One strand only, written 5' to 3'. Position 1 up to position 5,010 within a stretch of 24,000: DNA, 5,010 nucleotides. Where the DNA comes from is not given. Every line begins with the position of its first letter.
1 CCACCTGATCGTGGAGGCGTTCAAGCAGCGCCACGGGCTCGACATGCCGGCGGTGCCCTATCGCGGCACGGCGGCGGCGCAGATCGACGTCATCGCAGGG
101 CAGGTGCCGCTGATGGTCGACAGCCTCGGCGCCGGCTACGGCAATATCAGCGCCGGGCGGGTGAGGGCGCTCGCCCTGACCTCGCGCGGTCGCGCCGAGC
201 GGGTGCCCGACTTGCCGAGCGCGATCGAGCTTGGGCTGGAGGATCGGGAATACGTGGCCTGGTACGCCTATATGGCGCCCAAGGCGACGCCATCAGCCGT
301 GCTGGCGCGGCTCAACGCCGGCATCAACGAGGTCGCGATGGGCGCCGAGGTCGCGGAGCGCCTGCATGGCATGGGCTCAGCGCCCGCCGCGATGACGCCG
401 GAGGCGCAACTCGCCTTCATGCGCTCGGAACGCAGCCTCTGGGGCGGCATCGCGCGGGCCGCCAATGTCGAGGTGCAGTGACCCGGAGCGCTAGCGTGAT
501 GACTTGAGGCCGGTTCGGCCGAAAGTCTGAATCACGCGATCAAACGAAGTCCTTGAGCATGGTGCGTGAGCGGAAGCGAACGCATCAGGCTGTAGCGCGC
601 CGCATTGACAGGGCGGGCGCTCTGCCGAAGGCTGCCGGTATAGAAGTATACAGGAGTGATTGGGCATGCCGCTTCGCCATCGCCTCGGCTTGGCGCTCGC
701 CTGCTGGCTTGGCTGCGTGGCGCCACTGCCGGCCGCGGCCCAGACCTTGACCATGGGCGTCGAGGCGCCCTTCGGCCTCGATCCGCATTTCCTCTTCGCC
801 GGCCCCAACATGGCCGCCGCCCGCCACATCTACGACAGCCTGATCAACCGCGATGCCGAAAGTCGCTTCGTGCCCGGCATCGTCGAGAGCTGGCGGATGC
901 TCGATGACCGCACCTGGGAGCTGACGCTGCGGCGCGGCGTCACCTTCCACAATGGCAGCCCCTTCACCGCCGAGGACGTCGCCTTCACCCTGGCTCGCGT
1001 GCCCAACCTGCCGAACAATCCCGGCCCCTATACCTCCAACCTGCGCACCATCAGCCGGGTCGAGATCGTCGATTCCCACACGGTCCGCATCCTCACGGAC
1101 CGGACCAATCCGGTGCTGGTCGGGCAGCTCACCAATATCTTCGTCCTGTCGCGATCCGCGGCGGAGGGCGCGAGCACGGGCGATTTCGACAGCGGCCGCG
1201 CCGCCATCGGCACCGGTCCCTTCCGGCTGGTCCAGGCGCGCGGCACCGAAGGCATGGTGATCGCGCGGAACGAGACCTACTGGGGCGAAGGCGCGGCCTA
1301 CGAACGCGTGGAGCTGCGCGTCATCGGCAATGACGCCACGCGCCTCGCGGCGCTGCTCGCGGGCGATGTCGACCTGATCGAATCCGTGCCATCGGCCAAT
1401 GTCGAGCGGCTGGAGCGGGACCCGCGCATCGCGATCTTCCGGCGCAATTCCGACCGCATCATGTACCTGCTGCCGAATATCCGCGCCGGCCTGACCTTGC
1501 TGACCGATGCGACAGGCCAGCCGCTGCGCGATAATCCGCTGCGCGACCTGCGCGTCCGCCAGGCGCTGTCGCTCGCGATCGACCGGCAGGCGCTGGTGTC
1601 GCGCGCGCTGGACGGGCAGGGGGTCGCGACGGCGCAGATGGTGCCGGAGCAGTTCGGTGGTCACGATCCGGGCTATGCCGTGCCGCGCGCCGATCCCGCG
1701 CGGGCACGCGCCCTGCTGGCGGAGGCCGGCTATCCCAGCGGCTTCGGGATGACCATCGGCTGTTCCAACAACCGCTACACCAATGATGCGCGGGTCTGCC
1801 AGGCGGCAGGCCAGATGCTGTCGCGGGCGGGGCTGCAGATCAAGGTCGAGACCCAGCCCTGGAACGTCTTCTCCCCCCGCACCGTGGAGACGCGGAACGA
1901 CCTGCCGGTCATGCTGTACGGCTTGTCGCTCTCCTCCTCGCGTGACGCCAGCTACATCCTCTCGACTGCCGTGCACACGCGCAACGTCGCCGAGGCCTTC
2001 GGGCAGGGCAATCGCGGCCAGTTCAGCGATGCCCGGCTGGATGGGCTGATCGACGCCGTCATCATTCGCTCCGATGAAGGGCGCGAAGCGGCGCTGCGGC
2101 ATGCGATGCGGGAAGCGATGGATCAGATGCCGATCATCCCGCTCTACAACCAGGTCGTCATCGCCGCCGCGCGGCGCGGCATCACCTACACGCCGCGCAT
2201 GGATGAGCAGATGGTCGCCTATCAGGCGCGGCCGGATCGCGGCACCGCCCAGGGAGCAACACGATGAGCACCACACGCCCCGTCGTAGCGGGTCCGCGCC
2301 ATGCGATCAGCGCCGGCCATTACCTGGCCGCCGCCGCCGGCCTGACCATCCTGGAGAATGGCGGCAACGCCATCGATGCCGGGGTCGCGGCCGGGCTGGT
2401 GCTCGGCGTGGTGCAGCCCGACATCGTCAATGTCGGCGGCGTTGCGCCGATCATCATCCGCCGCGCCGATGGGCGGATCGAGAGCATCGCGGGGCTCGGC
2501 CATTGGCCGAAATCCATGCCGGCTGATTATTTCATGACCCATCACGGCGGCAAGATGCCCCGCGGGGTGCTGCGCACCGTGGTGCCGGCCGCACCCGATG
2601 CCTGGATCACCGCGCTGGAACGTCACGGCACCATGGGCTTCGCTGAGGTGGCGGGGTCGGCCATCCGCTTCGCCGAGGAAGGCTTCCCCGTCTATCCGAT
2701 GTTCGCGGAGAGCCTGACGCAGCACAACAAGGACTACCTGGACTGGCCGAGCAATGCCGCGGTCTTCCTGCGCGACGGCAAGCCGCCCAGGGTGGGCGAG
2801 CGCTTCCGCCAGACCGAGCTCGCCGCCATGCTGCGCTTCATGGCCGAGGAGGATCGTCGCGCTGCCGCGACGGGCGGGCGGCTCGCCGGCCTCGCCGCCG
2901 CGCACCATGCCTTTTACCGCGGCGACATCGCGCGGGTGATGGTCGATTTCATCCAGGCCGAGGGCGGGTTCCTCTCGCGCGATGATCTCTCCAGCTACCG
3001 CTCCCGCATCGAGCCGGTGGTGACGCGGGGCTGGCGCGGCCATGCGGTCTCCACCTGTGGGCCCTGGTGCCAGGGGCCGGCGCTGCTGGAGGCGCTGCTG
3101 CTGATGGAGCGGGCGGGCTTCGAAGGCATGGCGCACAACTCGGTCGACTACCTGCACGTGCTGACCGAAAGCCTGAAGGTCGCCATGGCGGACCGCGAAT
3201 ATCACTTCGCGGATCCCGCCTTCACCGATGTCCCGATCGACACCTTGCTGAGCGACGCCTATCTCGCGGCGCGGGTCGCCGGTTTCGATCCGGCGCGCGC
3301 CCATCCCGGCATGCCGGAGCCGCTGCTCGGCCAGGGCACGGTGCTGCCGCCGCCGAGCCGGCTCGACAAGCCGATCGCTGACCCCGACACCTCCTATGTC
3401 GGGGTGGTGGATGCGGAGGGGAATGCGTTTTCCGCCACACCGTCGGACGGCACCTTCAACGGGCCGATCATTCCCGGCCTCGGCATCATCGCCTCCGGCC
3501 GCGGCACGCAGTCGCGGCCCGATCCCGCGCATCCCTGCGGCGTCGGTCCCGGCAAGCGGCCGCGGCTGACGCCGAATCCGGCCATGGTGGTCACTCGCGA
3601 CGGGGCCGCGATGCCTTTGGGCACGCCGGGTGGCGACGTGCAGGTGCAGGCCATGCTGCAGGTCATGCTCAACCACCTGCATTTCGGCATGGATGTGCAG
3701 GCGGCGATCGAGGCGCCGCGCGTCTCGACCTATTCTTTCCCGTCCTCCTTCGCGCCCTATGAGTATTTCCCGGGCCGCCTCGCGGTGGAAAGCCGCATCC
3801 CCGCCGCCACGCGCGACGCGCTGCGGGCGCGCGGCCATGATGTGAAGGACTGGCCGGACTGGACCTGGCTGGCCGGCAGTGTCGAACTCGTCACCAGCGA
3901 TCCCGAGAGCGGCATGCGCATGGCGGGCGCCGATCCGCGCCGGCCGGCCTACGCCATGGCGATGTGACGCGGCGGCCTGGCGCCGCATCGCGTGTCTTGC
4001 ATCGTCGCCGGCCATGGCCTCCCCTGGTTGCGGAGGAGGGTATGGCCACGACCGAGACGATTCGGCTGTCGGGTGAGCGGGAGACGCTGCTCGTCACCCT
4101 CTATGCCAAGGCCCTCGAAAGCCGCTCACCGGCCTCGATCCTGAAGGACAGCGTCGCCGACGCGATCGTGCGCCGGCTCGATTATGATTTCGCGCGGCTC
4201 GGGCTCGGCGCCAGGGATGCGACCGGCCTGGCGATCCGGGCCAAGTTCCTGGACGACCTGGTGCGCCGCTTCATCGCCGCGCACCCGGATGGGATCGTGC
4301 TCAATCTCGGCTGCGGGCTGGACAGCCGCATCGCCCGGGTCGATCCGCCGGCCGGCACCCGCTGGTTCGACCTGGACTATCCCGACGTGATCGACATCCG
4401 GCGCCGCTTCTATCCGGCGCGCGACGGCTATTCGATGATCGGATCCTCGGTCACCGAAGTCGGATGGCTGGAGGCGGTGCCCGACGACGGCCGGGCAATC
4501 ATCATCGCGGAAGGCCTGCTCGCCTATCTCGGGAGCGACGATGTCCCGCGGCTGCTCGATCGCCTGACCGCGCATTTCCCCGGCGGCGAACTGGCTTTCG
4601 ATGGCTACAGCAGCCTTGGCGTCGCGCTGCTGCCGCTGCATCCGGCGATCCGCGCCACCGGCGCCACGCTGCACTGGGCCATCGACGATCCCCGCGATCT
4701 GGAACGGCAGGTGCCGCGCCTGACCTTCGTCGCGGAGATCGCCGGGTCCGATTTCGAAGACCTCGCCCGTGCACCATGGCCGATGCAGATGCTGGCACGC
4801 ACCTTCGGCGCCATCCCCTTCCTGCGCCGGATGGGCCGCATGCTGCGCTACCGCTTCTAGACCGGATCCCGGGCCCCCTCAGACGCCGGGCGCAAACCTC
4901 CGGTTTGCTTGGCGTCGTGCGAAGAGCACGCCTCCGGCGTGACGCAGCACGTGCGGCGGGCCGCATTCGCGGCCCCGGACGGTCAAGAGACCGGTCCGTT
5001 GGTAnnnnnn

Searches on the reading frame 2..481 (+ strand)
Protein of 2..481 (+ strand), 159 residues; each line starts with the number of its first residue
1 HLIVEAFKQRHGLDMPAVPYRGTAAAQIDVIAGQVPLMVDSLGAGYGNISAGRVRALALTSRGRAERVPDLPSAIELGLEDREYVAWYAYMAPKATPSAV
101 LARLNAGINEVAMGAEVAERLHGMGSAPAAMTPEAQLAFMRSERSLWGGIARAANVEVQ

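Call 57: search_protein_families(library=pfam, max_evalue=0.00001, proteins=[window:2-481:+])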
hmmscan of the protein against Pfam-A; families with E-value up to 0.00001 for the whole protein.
window:2-481:+ (159 aa): 1 family
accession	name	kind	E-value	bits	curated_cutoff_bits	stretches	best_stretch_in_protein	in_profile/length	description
PF03401.19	TctC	-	1.9e-23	83.8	27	1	1-154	119-272/274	Tripartite tricarboxylate transporter family receptor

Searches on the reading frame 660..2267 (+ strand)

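Call 57: search_protein_families(library=pfam, max_evalue=0.00001, proteins=[window:660-2267:+])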
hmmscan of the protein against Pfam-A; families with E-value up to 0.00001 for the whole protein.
window:660-2267:+ (535 aa): 1 family
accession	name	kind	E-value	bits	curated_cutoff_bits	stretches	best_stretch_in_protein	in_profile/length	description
PF00496.27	SBP_bac_5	-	8.4e-79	265.8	32.4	1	70-441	2-364/368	Bacterial extracellular solute-binding proteins, family 5 Middle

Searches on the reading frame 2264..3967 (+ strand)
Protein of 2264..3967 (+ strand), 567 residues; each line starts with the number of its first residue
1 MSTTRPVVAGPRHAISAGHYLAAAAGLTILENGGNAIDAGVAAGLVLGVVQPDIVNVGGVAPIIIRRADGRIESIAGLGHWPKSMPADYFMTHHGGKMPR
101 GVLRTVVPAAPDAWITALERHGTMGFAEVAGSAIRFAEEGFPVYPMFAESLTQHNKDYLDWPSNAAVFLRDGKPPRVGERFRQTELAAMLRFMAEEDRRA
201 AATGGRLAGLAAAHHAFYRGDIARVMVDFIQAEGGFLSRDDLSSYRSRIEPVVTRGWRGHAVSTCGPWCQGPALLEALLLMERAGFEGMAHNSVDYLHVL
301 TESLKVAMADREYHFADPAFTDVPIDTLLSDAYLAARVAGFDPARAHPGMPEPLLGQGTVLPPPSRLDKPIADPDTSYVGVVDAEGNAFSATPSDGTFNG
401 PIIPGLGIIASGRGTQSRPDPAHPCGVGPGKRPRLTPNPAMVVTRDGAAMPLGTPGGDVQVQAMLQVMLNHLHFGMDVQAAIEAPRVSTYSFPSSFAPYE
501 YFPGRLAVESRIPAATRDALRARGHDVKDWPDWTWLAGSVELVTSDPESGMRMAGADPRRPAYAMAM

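Call 57: search_protein_families(library=pfam, max_evalue=0.00001, proteins=[window:2264-3967:+])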
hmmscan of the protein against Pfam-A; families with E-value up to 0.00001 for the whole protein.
window:2264-3967:+ (567 aa): 1 family
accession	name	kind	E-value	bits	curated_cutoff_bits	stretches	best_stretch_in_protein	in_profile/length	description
PF01019.26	G_glu_transpept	-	7.6e-104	348.8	27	1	28-561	2-511/512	Gamma-glutamyltranspeptidase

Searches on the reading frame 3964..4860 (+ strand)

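Call 57: search_protein_families(library=pfam, max_evalue=0.00001, proteins=[window:3964-4860:+])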
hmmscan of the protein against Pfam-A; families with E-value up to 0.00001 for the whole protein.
window:3964-4860:+ (298 aa): 1 family
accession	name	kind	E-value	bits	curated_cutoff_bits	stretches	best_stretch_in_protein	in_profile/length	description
PF04072.20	LCM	-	2.3e-17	63.9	22.3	1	45-148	4-123/187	Leucine carboxyl methyltransferase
